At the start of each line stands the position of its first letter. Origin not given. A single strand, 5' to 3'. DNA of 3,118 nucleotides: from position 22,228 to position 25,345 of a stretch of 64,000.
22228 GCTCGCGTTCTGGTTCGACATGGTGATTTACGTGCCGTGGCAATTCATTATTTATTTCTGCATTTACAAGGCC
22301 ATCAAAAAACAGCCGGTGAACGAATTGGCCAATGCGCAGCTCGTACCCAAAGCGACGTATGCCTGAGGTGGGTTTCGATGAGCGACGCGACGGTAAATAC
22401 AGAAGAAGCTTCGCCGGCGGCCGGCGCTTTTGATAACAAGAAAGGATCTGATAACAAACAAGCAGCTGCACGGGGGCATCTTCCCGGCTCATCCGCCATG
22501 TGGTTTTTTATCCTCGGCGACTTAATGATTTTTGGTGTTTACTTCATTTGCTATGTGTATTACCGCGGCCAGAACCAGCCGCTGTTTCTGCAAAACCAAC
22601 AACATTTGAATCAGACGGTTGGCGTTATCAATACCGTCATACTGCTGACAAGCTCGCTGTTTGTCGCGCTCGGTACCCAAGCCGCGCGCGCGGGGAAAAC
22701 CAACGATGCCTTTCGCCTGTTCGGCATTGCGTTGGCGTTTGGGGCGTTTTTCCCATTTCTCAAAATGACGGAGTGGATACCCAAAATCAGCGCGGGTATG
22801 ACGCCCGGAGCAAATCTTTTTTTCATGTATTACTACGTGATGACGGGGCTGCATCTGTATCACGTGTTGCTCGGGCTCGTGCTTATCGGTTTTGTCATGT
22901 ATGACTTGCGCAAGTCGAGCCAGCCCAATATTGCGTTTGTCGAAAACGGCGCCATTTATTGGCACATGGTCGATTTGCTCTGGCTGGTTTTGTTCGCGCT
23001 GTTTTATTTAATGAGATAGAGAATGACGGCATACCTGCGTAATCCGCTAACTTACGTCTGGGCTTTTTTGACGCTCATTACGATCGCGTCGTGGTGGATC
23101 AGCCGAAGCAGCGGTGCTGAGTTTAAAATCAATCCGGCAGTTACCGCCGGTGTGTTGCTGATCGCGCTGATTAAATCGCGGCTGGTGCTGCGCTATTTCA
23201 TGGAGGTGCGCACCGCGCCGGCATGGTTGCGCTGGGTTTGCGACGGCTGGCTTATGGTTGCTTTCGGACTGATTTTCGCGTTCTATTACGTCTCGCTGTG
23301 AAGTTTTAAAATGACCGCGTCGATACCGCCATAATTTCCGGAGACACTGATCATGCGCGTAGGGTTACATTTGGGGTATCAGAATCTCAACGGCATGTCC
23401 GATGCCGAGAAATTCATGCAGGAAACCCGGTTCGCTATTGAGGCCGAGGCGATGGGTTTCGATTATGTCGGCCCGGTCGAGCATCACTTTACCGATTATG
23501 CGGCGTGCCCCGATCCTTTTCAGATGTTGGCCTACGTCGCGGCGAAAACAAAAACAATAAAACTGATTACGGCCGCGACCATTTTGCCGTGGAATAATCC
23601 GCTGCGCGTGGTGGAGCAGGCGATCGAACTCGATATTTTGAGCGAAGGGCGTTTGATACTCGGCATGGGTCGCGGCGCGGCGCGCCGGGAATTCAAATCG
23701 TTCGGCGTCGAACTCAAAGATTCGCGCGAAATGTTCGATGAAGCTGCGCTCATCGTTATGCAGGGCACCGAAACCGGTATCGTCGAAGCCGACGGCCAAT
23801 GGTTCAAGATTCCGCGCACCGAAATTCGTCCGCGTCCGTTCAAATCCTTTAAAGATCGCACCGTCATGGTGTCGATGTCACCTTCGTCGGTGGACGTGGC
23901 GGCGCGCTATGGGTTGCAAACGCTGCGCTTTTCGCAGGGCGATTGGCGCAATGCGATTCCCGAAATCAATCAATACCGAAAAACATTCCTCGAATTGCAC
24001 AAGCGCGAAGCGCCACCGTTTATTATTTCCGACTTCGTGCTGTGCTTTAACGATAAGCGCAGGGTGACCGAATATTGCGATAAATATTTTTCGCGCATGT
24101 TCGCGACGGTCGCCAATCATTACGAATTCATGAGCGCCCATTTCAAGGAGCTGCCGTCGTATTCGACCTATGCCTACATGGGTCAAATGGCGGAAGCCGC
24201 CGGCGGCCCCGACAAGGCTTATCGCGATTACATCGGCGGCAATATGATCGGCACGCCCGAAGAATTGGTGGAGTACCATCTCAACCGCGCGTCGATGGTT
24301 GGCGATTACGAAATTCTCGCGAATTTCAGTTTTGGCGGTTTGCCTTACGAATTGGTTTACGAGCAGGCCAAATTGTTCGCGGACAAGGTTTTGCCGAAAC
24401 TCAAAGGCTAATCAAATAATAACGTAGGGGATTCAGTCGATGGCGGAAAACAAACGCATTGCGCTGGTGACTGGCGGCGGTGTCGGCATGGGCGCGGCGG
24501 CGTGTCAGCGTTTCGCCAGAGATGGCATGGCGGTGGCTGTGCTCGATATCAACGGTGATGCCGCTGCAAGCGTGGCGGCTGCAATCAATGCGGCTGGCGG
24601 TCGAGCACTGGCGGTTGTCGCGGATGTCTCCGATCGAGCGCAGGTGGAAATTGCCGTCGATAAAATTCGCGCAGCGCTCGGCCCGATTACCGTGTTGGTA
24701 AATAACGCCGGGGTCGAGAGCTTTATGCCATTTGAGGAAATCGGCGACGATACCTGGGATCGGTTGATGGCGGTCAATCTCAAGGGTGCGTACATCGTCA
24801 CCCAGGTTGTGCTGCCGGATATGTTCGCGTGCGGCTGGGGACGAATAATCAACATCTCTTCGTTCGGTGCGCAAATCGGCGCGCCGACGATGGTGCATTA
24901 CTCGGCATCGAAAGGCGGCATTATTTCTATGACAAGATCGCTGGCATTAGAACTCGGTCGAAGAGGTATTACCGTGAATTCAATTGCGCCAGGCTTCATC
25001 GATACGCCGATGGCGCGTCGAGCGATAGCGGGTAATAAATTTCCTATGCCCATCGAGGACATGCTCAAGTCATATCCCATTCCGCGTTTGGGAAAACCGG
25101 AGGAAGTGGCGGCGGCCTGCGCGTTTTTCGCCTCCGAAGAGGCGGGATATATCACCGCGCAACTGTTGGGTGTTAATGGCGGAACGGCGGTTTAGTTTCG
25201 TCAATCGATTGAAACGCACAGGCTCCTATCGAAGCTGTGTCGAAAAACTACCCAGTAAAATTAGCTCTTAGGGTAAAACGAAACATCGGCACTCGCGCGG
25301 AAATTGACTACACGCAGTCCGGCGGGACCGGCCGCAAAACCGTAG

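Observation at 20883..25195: Six-gene operon coupling novel membrane proteins and a NorE/NorF-like pair to a LuxA-like monooxygenase and an SDR: candidate undescribed membrane-associated oxidation system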

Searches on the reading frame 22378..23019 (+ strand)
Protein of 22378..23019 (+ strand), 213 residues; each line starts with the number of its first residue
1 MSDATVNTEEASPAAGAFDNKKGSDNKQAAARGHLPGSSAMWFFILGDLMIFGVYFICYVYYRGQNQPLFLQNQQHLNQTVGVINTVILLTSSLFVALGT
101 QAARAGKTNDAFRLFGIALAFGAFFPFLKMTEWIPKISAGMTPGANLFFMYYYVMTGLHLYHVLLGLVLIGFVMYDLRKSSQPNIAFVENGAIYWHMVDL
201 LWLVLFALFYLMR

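Call 3: search_protein_families(library=pfam, proteins=[window:22378-23019:+], max_evalue=0.1)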
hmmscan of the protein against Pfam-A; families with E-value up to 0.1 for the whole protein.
window:22378-23019:+ (213 aa): 3 families
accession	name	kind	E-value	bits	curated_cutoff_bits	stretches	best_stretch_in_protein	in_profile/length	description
PF00510.24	COX3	-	4e-12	47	23.8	1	79-211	124-255/258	Cytochrome c oxidase subunit III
PF18179.6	SUa-2TM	-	0.043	13.6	25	1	123-196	28-98/279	SMODS- and Ubiquitin system-associated 2TM effector domain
PF06781.17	CrgA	-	0.097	13.3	24.8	1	24-86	17-78/89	Cell division protein CrgA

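Call 4: search_protein_families(library=ncbifam, proteins=[window:22378-23019:+], max_evalue=0.1)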
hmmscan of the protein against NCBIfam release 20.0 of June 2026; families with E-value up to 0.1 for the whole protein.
window:22378-23019:+ (213 aa): 5 families
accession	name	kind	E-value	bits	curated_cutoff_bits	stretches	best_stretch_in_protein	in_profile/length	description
NF050119.1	aa3_CtaE_Actin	exception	5.8e-25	88.6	190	1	44-213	18-190/190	aa3-type cytochrome oxidase subunit III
TIGR02842.1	CyoC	equivalog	2.4e-20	73.6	223.75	1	41-212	5-177/180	cytochrome o ubiquinol oxidase subunit III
TIGR02897.1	QoxC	equivalog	4.4e-17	62.8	239.9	1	40-212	13-187/190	cytochrome aa3 quinol oxidase subunit III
NF007944.0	PRK10663.1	equivalog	1.7e-14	54.1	340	1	40-212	28-201/204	cytochrome o ubiquinol oxidase subunit III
NF007183.0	PRK09614.1-2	subfamily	0.0085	15.1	320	1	50-101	159-210/327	ribonucleotide-diphosphate reductase subunit beta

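Call 54: search_dna_similar(query=window:22378-23016:+, collection=plasmids, mode=protein, max_rows=60, max_evalue=1e-10)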
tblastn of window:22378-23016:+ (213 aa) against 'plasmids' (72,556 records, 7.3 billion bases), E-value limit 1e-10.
Records with a match: 43; places in all: 44; records where one place covers at least 80% of the query: 22.
Best place of each record, by identity: <60% 43.
By first word of the organism name: Azospirillum 10; Roseibium 7; Sphingobium 4; Labrenzia 4; Rhodococcus 3; Pseudonocardia 2; Novosphingobium 2; Mycobacterium 2; Diaphorobacter 1; Thiothrix 1; and 7 more.
By predicted mobility (MOB-suite, as given by PLSDB): non-mobilizable 32; mobilizable 7; conjugative 4.
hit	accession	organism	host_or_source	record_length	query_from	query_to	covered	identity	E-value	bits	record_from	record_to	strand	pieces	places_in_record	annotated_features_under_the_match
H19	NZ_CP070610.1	Rhodococcus koreensis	cell culture,rhizosphere of apple ...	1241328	1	199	93%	38.1%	4e-17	86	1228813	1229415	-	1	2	record has no annotation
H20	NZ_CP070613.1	Rhodococcus koreensis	cell culture,rhizosphere of apple ...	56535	5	199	92%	38.6%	5e-17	86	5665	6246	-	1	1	cytochrome c oxidase subunit 3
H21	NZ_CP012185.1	Pseudonocardia sp. EC080619-01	Apterostigma dentigerum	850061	19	199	85%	41.4%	2e-19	93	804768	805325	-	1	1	cytochrome c oxidase subunit 3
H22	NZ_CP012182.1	Pseudonocardia sp. EC080610-09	Apterostigma dentigerum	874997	19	199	85%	41.4%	2e-19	93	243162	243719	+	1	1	cytochrome c oxidase subunit 3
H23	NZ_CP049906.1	Diaphorobacter sp. HDW4B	single bacterial strain,Hydrophilus ...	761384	5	199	92%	35.7%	6e-25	108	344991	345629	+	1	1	cytochrome c oxidase subunit 3 family protein | hypothetical protein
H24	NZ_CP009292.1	Novosphingobium pentaromativorans US6-1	mud sediment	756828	38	199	76%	42.8%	9e-26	111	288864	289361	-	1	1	cytochrome c oxidase subunit 3 family protein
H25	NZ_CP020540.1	Sphingobium herbicidovorans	cell culture,soil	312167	24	199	83%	39.0%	3e-16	84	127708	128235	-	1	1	cytochrome c oxidase subunit 3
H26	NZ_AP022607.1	Mycobacterium branderi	-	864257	19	199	85%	37.7%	3e-15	81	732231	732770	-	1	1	cytochrome c oxidase subunit 3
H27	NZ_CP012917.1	Azospirillum brasilense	Digitaria eriantha,microbe,root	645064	8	199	90%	35.4%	6e-14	77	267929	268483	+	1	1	cytochrome c oxidase subunit 3 family protein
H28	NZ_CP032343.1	Azospirillum brasilense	soil sample,Agricultural field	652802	8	199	90%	35.4%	6e-14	77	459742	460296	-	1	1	cytochrome c oxidase subunit 3 family protein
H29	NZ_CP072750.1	Thiothrix fructosivorans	cell culture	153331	35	199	77%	40.1%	3e-21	98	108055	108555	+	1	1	cytochrome c oxidase subunit 3 family protein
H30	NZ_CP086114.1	Skermanella rosea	single cell,hydrocarbon-contaminated ...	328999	2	199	93%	33.3%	9e-17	85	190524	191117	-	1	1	cytochrome c oxidase subunit 3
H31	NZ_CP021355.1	Rhodococcus oxybenzonivorans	river sediment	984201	35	199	77%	39.3%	2e-17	87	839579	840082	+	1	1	cytochrome c oxidase subunit 3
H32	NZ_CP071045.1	Streptomyces sp. CA-256286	sediment,muddy soil from torrent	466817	25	199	82%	36.9%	1e-18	91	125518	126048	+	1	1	cytochrome c oxidase subunit 3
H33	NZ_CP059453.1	Azospirillum brasilense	Prokaryotes,soil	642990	8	199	90%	32.8%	1e-14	79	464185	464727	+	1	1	cytochrome c oxidase subunit 3 family protein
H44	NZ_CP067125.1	Paracoccus alcaliphilus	whole organism,soil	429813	35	199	77%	35.2%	5e-14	77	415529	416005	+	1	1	cytochrome c oxidase subunit 3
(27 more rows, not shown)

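Call 60: search_solved_structures(query=window:22378-23016:+, max_evalue=0.001)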
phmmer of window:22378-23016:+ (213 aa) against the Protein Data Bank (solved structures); distinct sequences matched with E-value up to 0.001: 30.
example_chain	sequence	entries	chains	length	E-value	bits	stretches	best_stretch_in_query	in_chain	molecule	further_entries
9wcx_f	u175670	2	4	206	3.1e-15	60.1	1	44-213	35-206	Probable cytochrome c oxidase subunit 3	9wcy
7q21_E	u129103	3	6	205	1.9e-14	57.5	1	42-212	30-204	Cytochrome c oxidase subunit 3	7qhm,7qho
6adq_G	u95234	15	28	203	3.9e-14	56.5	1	44-213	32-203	Cytochrome c oxidase subunit 3 | Cytochrome aa3 subunit 3 | Probable cytochrome c oxidase subunit 3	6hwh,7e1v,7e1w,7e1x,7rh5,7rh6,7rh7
9ufb_C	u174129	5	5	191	9.7e-13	52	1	41-212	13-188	Cytochrome bo(3) ubiquinol oxidase subunit 3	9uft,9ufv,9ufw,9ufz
8hcr_G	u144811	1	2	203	4.2e-11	46.6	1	44-213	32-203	Probable cytochrome c oxidase subunit 3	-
6kob_C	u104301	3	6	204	5.2e-11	46.3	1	40-212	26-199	AA3-600 quinol oxidase subunit IIII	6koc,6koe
1fft_C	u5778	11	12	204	4e-10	43.4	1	40-212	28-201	UBIQUINOL OXIDASE | Cytochrome o ubiquinol oxidase | Cytochrome bo(3) ubiquinol oxidase subunit 3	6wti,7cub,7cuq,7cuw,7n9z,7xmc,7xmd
8f68_C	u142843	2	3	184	1.6e-09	41.4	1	41-212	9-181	Cytochrome bo(3) ubiquinol oxidase subunit 3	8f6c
8zo8_C3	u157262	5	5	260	2.3e-08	37.7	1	80-210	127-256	Cytochrome c oxidase subunit 3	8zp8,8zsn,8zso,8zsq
8ugh_4C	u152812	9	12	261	2.3e-08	37.7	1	80-210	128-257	Cytochrome c oxidase subunit 3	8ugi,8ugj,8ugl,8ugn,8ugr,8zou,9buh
2yev_A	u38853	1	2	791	6e-08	36.3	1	40-211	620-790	CYTOCHROME C OXIDASE POLYPEPTIDE I+III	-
1occ_C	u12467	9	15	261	1.6e-07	34.9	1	80-210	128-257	CYTOCHROME C OXIDASE | Cytochrome c oxidase subunit 3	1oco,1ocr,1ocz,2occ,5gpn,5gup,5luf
7o37_c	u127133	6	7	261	2.1e-07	34.6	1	80-210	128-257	Cytochrome c oxidase subunit 3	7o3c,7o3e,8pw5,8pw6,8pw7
6ymx_c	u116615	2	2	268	2.8e-07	34.2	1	80-210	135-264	Cytochrome c oxidase subunit 3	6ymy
6giq_c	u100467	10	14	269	4.2e-07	33.6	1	80-210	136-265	Cytochrome c oxidase subunit 3 | CYTOCHROME C OXIDASE SUBUNIT 3; SYNONYM: CYTOCHROME C OXIDASE POLYPEPTIDE III, COX3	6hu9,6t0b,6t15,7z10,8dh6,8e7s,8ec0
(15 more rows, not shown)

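Call 63: get_annotated_region(hit=H44, flank=5000)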
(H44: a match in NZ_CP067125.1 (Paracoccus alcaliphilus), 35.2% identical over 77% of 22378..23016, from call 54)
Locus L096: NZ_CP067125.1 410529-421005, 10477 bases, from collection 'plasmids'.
description: Paracoccus alcaliphilus strain TK 1015 = DSM 8512 plasmid p429813, complete sequence
organism: Paracoccus alcaliphilus (NCBI taxid 34002)
taxonomy: Bacteria; Pseudomonadota; Alphaproteobacteria; Rhodobacterales; Paracoccaceae; Paracoccus; Paracoccus alcaliphilus
host: -; source: whole organism,soil; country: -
typing (MOB-suite, as given by PLSDB): non-mobilizable; replicon rep_cluster_229
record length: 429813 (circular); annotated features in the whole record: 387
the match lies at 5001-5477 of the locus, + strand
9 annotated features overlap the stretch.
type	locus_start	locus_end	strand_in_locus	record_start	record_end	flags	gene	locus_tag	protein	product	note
CDS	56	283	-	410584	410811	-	-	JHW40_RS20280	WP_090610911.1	hypothetical protein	-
CDS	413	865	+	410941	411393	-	-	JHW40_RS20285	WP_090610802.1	cytochrome c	-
CDS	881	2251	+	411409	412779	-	-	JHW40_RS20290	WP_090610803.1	cbb3-type cytochrome c oxidase subunit I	GO:0009060 - aerobic respiration [Evidence IEA]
CDS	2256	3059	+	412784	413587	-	-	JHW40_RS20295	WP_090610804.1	CbbQ/NirQ/NorQ/GpvN family protein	-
CDS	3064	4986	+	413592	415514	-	-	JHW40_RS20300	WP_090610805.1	nitric oxide reductase D protein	-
CDS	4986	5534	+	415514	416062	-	-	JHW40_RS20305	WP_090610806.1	cytochrome c oxidase subunit 3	-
CDS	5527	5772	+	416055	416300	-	-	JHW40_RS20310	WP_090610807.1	cytochrome C oxidase subunit IV family protein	-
CDS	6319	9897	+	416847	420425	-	-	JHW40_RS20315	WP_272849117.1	Calx-beta domain-containing protein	GO:0007154 - cell communication [Evidence IEA]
CDS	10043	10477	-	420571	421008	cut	-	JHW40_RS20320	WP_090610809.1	pseudoazurin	-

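Call 84: search_protein_families(library=padloc, proteins=[window:22378-23016:+], max_evalue=0.01)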
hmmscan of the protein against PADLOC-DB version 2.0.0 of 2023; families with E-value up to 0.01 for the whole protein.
window:22378-23016:+ (213 aa): 0 families

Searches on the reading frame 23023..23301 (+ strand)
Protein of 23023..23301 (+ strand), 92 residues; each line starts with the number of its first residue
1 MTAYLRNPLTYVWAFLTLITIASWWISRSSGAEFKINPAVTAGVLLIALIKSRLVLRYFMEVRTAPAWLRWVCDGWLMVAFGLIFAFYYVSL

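Call 3: search_protein_families(library=pfam, proteins=[window:23023-23301:+], max_evalue=0.1)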
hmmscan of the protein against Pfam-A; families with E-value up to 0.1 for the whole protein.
window:23023-23301:+ (92 aa): 3 families
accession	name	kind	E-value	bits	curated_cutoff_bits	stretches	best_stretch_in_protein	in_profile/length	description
PF03626.19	COX4_pro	-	4.8e-14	52.9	28.9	1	11-84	2-71/72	Prokaryotic Cytochrome C oxidase subunit IV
PF00230.25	MIP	-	0.012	15.8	25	1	11-60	46-93/222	Major intrinsic protein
PF12036.14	DUF3522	-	0.077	13.6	29.3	1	6-88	92-170/188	Protein of unknown function (DUF3522)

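Call 4: search_protein_families(library=ncbifam, proteins=[window:23023-23301:+], max_evalue=0.1)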
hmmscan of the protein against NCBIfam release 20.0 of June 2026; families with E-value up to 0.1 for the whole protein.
window:23023-23301:+ (92 aa): 2 families
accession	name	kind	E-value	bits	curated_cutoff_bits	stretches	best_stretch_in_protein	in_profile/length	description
TIGR02229.1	caa3_sub_IV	subfamily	3.8e-06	27.6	37.25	1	15-85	19-86/92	caa(3)-type oxidase, subunit IV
TIGR00861.1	MIP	subfamily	0.0058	16.4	171.25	1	13-60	39-84/224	MIP family channel protein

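Call 84: search_protein_families(library=padloc, proteins=[window:23023-23298:+], max_evalue=0.01)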
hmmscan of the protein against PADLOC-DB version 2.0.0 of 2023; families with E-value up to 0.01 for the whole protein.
window:23023-23298:+ (92 aa): 0 families

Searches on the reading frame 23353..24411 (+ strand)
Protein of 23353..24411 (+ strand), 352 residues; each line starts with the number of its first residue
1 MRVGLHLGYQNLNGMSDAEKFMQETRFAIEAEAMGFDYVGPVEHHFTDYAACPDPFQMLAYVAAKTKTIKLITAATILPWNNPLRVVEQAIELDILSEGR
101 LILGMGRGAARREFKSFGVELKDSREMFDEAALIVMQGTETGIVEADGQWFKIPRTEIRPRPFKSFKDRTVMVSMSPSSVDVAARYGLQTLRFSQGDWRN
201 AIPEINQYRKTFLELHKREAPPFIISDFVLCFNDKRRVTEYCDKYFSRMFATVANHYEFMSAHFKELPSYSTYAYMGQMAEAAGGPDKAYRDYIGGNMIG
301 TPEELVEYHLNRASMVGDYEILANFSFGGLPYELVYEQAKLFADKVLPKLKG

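Call 3: search_protein_families(library=pfam, proteins=[window:23353-24411:+], max_evalue=0.1)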
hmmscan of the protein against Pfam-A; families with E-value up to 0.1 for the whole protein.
window:23353-24411:+ (352 aa): 1 family
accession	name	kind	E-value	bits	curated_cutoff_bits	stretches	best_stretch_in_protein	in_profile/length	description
PF00296.26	Bac_luciferase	-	1.7e-46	159.5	27.9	1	1-307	1-302/314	Luciferase-like monooxygenase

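Call 4: search_protein_families(library=ncbifam, proteins=[window:23353-24411:+], max_evalue=0.1)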
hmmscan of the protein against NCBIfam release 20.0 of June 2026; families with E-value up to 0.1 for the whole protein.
window:23353-24411:+ (352 aa): 29 families (the best 25 are shown)
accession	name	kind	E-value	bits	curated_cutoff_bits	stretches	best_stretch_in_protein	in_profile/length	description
NF052254.1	luciferase_Alph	exception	3.9e-33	115.1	600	1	14-351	14-351/354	luciferase subunit alpha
TIGR03619.1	F420_Rv2161c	subfamily_domain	4.9e-28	98.4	166.9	1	26-187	2-177/247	TIGR03619 family F420-dependent LLM class oxidoreductase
TIGR03858.1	LLM_2I7G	subfamily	8.8e-26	90.7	462.25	1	17-350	21-336/337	Atu2307/SP_0267 family LLM class monooxygenase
TIGR04027.1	LLM_KPN_01858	hypoth_equivalog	1.7e-25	89.7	412.9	1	15-141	13-140/326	putative FMN-dependent luciferase-like monooxygenase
TIGR04036.1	LLM_CE1758_fam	subfamily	2.4e-23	82.5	479.1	2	16-187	22-194/355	CE1758 family FMN-dependent luciferase-like monooxygenase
TIGR03571.1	lucif_BA3436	subfamily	4.6e-23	81.9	303.9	1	4-164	14-179/304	TIGR03571 family LLM class oxidoreductase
NF052255.1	luciferase_Beta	exception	5.6e-21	74.9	500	1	19-214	21-212/325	luciferase subunit beta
TIGR03558.1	oxido_grp_1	subfamily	1.7e-20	73.5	166.95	1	14-253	12-246/325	MsnO8 family LLM class oxidoreductase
TIGR03560.1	F420_Rv1855c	subfamily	2.8e-19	69.8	231.4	1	19-172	10-172/227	TIGR03560 family F420-dependent LLM class oxidoreductase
TIGR04020.1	seco_metab_LLM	subfamily_domain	3.6e-15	55.9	244.45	1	21-214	18-213/341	MupA/Atu3671 family FMN-dependent luciferase-like monooxygenase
TIGR03621.1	F420_MSMEG_2516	subfamily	3.9e-12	45.9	213.15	1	19-128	11-115/295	TIGR03621 family F420-dependent LLM class oxidoreductase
TIGR03555.1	F420_mer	equivalog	7.1e-12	45.3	348.7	1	25-163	15-147/325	5,10-methylenetetrahydromethanopterin reductase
TIGR03559.1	F420_Rv3520c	subfamily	2.8e-11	43.1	335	1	2-154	1-140/325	LLM class F420-dependent oxidoreductase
TIGR04021.1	LLM_DMSO2_sfnG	equivalog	4.8e-11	42.6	382.95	1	24-325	30-327/350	dimethylsulfone monooxygenase SfnG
NF002619.0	PRK02271.1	equivalog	3.8e-10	39.6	276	1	25-157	17-142/329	5,10-methylenetetrahydromethanopterin reductase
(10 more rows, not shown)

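Call 59: search_solved_structures(query=window:23353-24408:+, max_evalue=0.00001)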
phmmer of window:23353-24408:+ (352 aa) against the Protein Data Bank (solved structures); distinct sequences matched with E-value up to 0.00001: 13.
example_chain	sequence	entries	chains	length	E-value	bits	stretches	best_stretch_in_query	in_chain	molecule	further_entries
8cbb_A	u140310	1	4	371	6.1e-42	146.9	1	28-352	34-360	Alkanal monooxygenase alpha chain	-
1brl_A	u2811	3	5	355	5.9e-26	94.3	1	19-351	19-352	BACTERIAL LUCIFERASE | Alkanal monooxygenase alpha chain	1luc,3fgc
7bip_A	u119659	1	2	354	5e-25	91.3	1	17-349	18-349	Luciferase-like monooxygenase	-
2i7g_A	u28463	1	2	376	2.8e-19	72.4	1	28-210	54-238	Monooxygenase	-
8k74_A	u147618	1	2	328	4.9e-17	65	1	30-128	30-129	Alkanal monooxygenase alpha chain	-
1brl_B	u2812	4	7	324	1.9e-12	49.9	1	8-193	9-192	BACTERIAL LUCIFERASE | BETA2 LUCIFERASE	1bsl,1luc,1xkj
3fgc_B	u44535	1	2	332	2.1e-12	49.8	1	8-193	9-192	Alkanal monooxygenase beta chain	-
6fri_A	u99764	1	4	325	3.9e-11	45.6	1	21-213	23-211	Alkanal monooxygenase beta chain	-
2b81_A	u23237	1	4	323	4.7e-10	42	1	54-224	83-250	Luciferase-like monooxygenase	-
6ket_A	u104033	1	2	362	2.3e-08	36.5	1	30-197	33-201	PuwE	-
4us5_D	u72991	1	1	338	1.5e-07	33.8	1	13-231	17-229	LUCIFERASE-LIKE MONOOXYGENASE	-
4uwm_A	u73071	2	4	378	4.5e-07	32.2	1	14-113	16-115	3,6-DIKETOCAMPHANE 1,6 MONOOXYGENASE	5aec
4us5_A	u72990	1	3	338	8.8e-07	31.3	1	13-117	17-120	LUCIFERASE-LIKE MONOOXYGENASE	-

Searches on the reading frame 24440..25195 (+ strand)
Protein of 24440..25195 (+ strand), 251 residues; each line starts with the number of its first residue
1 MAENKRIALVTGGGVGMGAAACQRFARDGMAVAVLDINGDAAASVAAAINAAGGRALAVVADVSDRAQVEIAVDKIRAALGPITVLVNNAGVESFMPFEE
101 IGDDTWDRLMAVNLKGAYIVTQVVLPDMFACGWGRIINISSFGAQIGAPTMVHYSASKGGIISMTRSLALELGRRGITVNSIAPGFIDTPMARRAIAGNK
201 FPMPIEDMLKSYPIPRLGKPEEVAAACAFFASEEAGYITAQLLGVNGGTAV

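Call 3: search_protein_families(library=pfam, proteins=[window:24440-25195:+], max_evalue=0.1)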
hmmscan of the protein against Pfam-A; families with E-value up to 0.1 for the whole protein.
window:24440-25195:+ (251 aa): 5 families
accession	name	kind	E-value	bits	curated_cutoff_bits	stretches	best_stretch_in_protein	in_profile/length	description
PF13561.12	adh_short_C2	-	4.5e-61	206.9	27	1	16-249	7-235/236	Enoyl-(Acyl carrier protein) reductase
PF00106.31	adh_short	-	1.1e-60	204.9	26.6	1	7-195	2-190/195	short chain dehydrogenase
PF08659.16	KR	-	5.4e-14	52.9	22.6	1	9-180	4-171/180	KR domain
PF23441.1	SDR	-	0.0067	16.3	27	1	156-193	165-200/258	SDR-like rossmann domain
PF02737.24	3HCDH_N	-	0.023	15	22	1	10-54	4-47/180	3-hydroxyacyl-CoA dehydrogenase, NAD binding domain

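Call 4: search_protein_families(library=ncbifam, proteins=[window:24440-25195:+], max_evalue=0.1)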
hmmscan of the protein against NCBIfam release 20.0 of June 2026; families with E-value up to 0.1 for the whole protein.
window:24440-25195:+ (251 aa): 238 families (the best 25 are shown)
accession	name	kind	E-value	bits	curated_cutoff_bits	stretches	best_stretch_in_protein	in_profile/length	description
NF009466.0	PRK12826.1-2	subfamily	2.6e-70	236.7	222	1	5-250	3-245/248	3-oxoacyl-ACP reductase FabG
TIGR03206.1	benzo_BadH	equivalog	1.6e-69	234.1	431.2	1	5-249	3-248/250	2-hydroxycyclohexanecarboxyl-CoA dehydrogenase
NF005559.1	PRK07231.1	subfamily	2.9e-66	223.5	215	1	5-250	4-248/249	glucose 1-dehydrogenase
TIGR01830.1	3oxo_ACP_reduc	equivalog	1.4e-65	221.3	297.75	1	8-249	1-238/239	3-oxoacyl-[acyl-carrier-protein] reductase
NF004198.0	PRK05653.1-3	equivalog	2.2e-64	217.3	296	1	3-250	5-247/248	3-oxoacyl-ACP reductase FabG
NF004791.0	PRK06138.1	equivalog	3.2e-64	216.6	312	1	4-250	4-250/252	SDR family oxidoreductase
NF004200.0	PRK05653.1-5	equivalog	2.2e-62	210.8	273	1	6-249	3-241/242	3-oxoacyl-ACP reductase FabG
NF047923.1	pyridox_DH_SDR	equivalog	6.4e-62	209.2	325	1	4-249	2-240/243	pyridoxal 4-dehydrogenase, SDR-type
NF004197.0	PRK05653.1-1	equivalog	1.8e-61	208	332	1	4-249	6-246/249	3-oxoacyl-ACP reductase FabG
TIGR01829.1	AcAcCoA_reduct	subfamily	2.4e-60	204.2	302.1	1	6-249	1-240/242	acetoacetyl-CoA reductase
NF009464.0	PRK12824.1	subfamily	1.1e-59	202.1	269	1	5-249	2-242/245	3-oxoacyl-ACP reductase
NF005309.0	PRK06841.1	subfamily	6.8e-59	199.4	286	1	5-250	15-253/255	GolD/DthD family dehydrogenase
NF004818.0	PRK06172.1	equivalog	1.1e-58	198.5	336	1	4-249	6-250/253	SDR family oxidoreductase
NF005469.0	PRK07063.1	equivalog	1.2e-57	195.4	306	1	6-250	8-255/260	SDR family oxidoreductase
NF052558.1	MBtsdlDhBudC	equivalog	1.8e-57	194.8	270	1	5-249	3-241/250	meso-2,3-butanediol dehydrogenase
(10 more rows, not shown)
